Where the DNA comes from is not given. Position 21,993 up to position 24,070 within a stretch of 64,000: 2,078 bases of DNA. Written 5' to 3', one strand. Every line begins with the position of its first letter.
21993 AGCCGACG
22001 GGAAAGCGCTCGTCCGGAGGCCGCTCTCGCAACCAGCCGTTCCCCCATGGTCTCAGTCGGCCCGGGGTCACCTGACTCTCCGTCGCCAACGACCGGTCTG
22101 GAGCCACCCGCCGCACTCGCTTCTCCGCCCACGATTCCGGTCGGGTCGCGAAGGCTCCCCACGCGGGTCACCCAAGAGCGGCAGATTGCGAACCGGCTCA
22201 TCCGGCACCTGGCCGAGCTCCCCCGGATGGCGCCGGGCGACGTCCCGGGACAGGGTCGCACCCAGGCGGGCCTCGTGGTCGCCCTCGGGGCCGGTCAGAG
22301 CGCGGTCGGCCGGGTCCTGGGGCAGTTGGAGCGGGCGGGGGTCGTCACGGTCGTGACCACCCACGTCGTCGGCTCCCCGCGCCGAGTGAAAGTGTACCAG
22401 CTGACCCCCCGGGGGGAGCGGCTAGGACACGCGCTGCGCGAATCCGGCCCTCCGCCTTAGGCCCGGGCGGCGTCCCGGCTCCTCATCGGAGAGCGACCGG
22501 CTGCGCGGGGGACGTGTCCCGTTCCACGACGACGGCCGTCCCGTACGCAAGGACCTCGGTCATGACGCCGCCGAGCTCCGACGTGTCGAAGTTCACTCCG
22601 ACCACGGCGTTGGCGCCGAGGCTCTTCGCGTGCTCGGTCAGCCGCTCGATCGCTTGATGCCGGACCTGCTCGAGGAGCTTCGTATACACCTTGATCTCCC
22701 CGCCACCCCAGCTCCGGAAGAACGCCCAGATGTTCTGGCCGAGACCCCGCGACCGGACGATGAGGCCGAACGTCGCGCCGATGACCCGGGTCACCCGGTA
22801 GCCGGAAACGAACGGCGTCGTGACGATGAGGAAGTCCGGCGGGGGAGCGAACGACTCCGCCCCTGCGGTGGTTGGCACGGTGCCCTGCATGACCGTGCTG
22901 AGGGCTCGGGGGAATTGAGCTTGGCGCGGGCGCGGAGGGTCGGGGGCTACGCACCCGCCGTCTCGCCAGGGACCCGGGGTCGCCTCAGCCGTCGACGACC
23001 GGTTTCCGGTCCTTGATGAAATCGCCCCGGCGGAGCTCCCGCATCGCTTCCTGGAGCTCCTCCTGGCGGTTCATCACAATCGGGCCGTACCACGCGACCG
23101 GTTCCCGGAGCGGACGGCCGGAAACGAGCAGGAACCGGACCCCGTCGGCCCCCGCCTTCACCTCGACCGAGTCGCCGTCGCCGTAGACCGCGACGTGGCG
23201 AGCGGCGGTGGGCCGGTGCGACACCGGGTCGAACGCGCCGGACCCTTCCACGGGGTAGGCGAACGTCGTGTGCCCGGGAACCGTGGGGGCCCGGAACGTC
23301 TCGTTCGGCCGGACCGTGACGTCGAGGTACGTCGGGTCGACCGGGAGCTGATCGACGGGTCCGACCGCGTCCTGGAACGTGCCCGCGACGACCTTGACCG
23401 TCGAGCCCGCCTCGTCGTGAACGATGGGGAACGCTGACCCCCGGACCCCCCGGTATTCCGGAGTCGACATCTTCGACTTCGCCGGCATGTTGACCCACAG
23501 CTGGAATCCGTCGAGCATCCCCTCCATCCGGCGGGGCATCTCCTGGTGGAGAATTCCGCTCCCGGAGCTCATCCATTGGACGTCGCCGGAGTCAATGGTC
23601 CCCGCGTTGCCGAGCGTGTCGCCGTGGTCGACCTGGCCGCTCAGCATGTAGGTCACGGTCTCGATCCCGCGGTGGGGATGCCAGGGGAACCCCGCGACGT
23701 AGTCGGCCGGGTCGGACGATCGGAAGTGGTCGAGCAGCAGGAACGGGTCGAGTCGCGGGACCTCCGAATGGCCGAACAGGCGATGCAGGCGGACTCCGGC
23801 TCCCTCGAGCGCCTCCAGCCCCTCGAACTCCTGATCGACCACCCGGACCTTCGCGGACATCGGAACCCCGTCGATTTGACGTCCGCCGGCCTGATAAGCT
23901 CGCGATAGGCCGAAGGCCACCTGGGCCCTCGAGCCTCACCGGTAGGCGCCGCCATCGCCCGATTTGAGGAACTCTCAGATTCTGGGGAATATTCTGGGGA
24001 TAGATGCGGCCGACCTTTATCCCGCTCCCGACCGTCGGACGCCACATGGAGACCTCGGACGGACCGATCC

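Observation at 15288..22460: Co-directional four-gene cluster linking a methyltransferase, a membrane coiled-coil pseudo-KaiC, a PKD glycoprotein and a PKD-anchored winged-helix regulator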

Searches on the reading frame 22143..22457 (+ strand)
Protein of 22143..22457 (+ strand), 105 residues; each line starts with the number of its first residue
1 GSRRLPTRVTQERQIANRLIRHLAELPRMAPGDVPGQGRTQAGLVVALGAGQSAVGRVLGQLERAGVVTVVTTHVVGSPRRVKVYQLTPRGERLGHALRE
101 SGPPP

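Call 41: search_solved_structures(query=A3, max_evalue=1, show_alignments=2)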
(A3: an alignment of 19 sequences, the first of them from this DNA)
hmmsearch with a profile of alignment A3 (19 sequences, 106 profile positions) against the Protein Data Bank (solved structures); distinct sequences matched with E-value up to 1: 142 (the best 60 are shown).
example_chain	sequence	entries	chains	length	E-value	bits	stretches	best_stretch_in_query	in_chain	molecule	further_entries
3bj6_A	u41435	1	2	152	1.8e-05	27.9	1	36-101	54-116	Transcriptional regulator, MarR family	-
3q5f_A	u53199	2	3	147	4.4e-05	26.6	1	34-99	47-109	Transcriptional regulator slyA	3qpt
3deu_A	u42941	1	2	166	5.7e-05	26.2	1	34-99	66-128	Transcriptional regulator slyA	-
3dkw_A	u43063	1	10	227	8e-05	25.8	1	12-78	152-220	DNR protein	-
4aih_A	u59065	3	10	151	0.00013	25.1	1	34-90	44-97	TRANSCRIPTIONAL REGULATOR SLYA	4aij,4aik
2h09_A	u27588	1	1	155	0.00032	23.9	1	36-67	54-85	Transcriptional regulator mntR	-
5zhc_A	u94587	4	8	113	0.00039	23.5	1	17-95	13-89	Transcriptional regulator | Transcriptional regulator Rv3488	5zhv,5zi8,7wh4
3l7w_A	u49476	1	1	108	0.001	22.2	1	48-100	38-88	Putative uncharacterized protein SMU.1704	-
3cjn_A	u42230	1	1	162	0.0021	21.2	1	48-102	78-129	Transcriptional regulator, MarR family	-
8pvt_A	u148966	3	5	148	0.0023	21.1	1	37-69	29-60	Iron dependent repressor, putative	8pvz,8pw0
2p4w_A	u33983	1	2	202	0.0043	20.2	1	42-85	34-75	Transcriptional regulatory protein arsR family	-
3tgn_A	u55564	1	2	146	0.005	20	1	34-92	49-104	Adc operon repressor AdcR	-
5aip_A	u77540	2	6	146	0.005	20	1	48-101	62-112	TRANSCRIPTIONAL REGULATOR, MARR FAMILY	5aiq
3kp2_A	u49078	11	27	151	0.0064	19.7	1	37-92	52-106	Transcriptional regulator TcaR | TcaR transcription regulator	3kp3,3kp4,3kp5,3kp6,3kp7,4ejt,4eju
7kym_A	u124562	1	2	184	0.0092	19.2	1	48-98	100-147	MarR family transcriptional regulator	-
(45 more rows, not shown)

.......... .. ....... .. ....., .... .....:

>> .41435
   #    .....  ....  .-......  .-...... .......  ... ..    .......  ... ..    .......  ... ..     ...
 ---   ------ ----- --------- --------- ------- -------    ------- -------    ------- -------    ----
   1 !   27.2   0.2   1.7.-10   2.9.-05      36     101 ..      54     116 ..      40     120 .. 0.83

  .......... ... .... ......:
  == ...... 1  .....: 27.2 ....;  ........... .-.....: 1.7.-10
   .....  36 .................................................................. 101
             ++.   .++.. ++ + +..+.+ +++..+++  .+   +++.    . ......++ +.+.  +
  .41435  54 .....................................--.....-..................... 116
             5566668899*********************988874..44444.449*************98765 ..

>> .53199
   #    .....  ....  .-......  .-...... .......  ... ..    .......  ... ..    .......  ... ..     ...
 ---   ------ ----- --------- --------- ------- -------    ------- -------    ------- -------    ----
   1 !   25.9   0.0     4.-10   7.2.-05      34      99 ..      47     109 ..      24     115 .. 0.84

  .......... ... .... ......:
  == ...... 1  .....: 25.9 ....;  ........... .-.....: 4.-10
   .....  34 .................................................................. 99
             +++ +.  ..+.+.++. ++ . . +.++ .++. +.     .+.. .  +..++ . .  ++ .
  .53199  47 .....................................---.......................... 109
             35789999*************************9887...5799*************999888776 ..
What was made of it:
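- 21198..22460 (+): g4: type I bitopic membrane protein of 420 aa. Signal peptide, PKD1 (aa 43-124), PKD2 (aa 128-209), TM helix (aa 243-267), Pro/Ser-rich disordered tether (aa 268-320) and a C-terminal MarR-like winged helix (aa 322-415). Belongs to pair B. C-terminal profile hits MarR and SlyA structures at E 2e-5 (call 41).
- On MarR-family transcription regulators: Profile against MarR and SlyA E 2e-5 (call 41).
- Closest known: MarR/SlyA-family winged-helix regulators. Same: Helix 2, helix 3 and the wing align with MarR and SlyA structures at E 2e-5 to 4e-5 (call 41).
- The winged-helix profile matches MarR and SlyA structures (call 41). The profile matches DNA-binding MarR and SlyA structures across helix 2, helix 3 and the wing (call 41).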

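Call 42: search_protein_families(library=pfam, alignment_id=A3, max_evalue=0.1)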
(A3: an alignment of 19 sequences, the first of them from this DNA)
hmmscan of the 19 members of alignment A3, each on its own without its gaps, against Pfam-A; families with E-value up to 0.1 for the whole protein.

A. member 1, seq(105 aa): 6 families
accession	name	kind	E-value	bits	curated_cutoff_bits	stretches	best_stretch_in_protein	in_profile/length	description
PF12802.13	MarR_2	-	0.0022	18.5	27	1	34-71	17-53/61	MarR family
PF03551.20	PadR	-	0.0056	17.1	27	1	57-93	36-71/75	Transcriptional regulator PadR-like family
PF13814.12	Replic_Relax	-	0.0092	16.5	25.3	1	47-100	18-75/191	Replication-relaxation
PF13463.12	HTH_27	-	0.014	16.1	22.2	0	49-91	29-68/68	Winged helix DNA-binding domain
PF25213.1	HVO_A0261_N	-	0.025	14.9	35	1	39-94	25-70/86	HVO_A0261 N-terminal domain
PF13545.12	HTH_Crp_2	-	0.028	14.8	27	1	18-70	2-54/70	Crp-like helix-turn-helix domain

B. families by the number of members that match (of 19 scanned): 52 families (the first 25 are shown)
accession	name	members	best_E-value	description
PF13545.12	HTH_Crp_2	19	1.9e-08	Crp-like helix-turn-helix domain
PF12802.13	MarR_2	19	1.8e-07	MarR family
PF03551.20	PadR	19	4.9e-05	Transcriptional regulator PadR-like family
PF13463.12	HTH_27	18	5e-06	Winged helix DNA-binding domain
PF01047.28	MarR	17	3.7e-07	MarR family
PF01978.25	TrmB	16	3.4e-05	Sugar-specific transcriptional regulator TrmB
PF01638.23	HxlR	15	0.00066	HxlR-like helix-turn-helix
PF25213.1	HVO_A0261_N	14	2.1e-05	HVO_A0261 N-terminal domain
PF13412.12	HTH_24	12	5.4e-06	Winged helix-turn-helix DNA-binding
PF09339.16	HTH_IclR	12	0.00015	IclR helix-turn-helix domain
PF13814.12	Replic_Relax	12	0.00041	Replication-relaxation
PF00392.27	GntR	11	0.00014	Bacterial regulatory proteins, gntR family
PF01022.26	HTH_5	10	3.8e-05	Bacterial regulatory protein, arsR family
PF12840.13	HTH_20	10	0.00044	Helix-turn-helix domain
PF24034.1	DUF7343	10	0.00052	Domain of unknown function (DUF7343)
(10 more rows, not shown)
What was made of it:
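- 21198..22460 (+): All 19 members tested hit HTH_Crp_2, MarR_2 and PadR (call 42).
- On MarR-family transcription regulators: The window domain scores 18.5 bits on MarR_2 against a cutoff of 27 (call 42).
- Closest known: MarR/SlyA-family winged-helix regulators. Different: The window sequence is below Pfam MarR cutoffs (call 42).
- All 19 members tested hit wHTH Pfam families (call 42). The window's own winged helix scores below Pfam cutoffs (call 42). The window sequence is below Pfam cutoffs for every specific wHTH family (call 42).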

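Call 46: find_related_loci(query=A4, collection=metagenome_contigs, flank=8000)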
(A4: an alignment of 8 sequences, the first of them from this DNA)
Query A4 (105 aa) in metagenome_contigs; peptide patterns used: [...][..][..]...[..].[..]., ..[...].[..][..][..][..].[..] (x = any residue, [..] = any of these).
189 stretches matched a pattern; 3 encode a relative of the query (tblastn E <= 1e-3); 3 distinct loci.
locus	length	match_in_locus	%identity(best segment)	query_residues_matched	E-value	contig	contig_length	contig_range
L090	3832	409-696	57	6-101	5e-32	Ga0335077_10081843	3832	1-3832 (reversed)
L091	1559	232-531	57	4-104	7e-31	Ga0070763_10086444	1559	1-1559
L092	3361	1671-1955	56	6-100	4e-30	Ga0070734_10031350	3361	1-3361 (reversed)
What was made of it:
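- Tried and rejected: The closer alignment A4 returned only three short contigs and added nothing (call 46).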

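Call 74: search_protein_representatives(protein=window:22143-22457:+)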
Query: 105 residues. Proteins with E-value up to 0.001 (for the whole library): 535; up to 1e-10: 154; up to 1e-30: 2. The best 150 are listed.
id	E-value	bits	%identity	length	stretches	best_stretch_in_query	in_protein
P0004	9.7e-41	154.4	81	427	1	3-103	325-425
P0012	2.2e-37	143.6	78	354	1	10-104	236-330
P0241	1.6e-25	105.5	58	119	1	9-104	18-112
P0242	7.9e-24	100.1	60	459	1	12-105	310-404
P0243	8.4e-24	100.0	55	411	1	7-103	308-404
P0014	1.3e-22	96.1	54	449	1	7-101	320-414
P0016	2.2e-22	95.4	52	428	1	1-105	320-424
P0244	2.5e-22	95.3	57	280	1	14-101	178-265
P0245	5.2e-22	94.2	60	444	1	15-105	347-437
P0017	8.9e-22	93.5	63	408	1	14-104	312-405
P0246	1.3e-21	92.9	55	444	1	6-102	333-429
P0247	1.9e-21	92.4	60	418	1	9-103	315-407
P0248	2.6e-21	92.0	56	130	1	12-101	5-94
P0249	2.8e-21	91.9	52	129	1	3-102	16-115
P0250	1.6e-20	89.4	51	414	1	11-104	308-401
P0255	1.6e-17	79.8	49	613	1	8-102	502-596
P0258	2.1e-16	76.3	50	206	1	15-104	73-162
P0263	2.5e-15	72.8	51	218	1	12-102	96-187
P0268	2.0e-14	69.9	45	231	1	6-101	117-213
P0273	5.9e-14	68.4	45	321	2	12-99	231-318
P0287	5.7e-13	65.2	41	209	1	6-101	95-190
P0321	3.5e-12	62.7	43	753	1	13-104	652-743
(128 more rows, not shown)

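Call 97: list_cluster_members(proteins=[P0258, P0263, P0268, P0287, P0255, P0321, P0242, P0273])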
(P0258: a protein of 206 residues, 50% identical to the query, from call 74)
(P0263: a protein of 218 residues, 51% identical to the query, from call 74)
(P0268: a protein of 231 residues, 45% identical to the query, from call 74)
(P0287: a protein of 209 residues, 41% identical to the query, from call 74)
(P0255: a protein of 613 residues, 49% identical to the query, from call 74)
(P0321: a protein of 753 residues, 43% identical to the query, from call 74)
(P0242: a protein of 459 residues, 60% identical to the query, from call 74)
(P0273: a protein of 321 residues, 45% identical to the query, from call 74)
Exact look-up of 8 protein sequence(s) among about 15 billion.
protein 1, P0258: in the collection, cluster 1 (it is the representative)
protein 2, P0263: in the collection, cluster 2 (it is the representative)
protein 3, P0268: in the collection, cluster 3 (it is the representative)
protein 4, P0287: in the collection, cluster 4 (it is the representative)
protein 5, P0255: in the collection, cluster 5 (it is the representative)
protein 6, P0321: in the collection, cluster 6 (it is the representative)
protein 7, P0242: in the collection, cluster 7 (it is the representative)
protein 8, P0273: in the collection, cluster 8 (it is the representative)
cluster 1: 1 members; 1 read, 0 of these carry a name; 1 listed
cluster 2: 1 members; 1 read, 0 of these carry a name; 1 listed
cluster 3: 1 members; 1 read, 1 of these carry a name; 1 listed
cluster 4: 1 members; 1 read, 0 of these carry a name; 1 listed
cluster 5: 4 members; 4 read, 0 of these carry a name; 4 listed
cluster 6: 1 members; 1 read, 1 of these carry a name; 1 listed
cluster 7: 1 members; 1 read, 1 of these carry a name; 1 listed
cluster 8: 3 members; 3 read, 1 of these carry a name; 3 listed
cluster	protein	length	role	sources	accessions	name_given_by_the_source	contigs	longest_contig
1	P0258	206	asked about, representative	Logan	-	-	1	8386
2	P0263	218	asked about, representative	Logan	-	-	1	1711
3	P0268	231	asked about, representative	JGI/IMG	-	DNA-binding MarR family transcriptional regulator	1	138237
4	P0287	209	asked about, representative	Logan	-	-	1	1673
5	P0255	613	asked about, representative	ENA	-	-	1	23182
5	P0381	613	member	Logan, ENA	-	-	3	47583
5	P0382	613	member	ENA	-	-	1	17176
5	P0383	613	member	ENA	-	-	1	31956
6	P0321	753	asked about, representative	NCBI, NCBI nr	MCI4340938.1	MAG: PadR family transcriptional regulator [Thermoplasmata archaeon] | PadR family transcriptional regulator [Thermoplasmata archaeon]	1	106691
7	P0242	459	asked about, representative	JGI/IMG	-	PKD repeat protein/DNA-binding MarR family transcriptional regulator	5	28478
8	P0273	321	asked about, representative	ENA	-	-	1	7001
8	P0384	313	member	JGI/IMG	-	hypothetical protein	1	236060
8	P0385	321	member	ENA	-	-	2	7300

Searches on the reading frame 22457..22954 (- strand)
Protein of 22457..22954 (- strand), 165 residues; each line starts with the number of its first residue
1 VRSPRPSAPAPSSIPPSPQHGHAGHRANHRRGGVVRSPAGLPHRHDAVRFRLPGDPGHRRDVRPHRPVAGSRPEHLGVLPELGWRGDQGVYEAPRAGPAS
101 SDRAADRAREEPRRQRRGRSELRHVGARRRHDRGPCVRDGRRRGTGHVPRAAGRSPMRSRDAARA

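Call 25: search_protein_families(library=pfam, proteins=[window:22457-22954:-], max_evalue=0.01)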
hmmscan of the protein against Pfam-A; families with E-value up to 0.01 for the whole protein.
window:22457-22954:- (165 aa): 0 families

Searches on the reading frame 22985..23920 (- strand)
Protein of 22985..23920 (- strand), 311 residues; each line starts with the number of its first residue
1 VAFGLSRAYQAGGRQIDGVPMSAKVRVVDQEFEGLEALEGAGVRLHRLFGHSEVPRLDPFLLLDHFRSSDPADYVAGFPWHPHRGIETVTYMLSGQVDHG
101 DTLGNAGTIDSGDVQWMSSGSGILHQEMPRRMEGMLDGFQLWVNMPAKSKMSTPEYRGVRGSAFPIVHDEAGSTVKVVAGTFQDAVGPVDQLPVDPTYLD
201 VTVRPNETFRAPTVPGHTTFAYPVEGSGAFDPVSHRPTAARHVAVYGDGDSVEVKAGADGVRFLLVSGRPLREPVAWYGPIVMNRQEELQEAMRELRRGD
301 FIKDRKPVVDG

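Call 25: search_protein_families(library=pfam, proteins=[window:22985-23920:-], max_evalue=0.01)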
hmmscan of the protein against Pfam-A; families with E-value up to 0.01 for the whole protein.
window:22985-23920:- (311 aa): 2 families
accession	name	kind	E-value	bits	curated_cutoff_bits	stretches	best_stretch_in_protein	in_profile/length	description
PF02678.22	Pirin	-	3.2e-34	117.6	26.1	1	43-143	2-108/108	Pirin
PF05726.19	Pirin_C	-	1e-27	97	27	1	198-301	1-102/103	Pirin C-terminal cupin domain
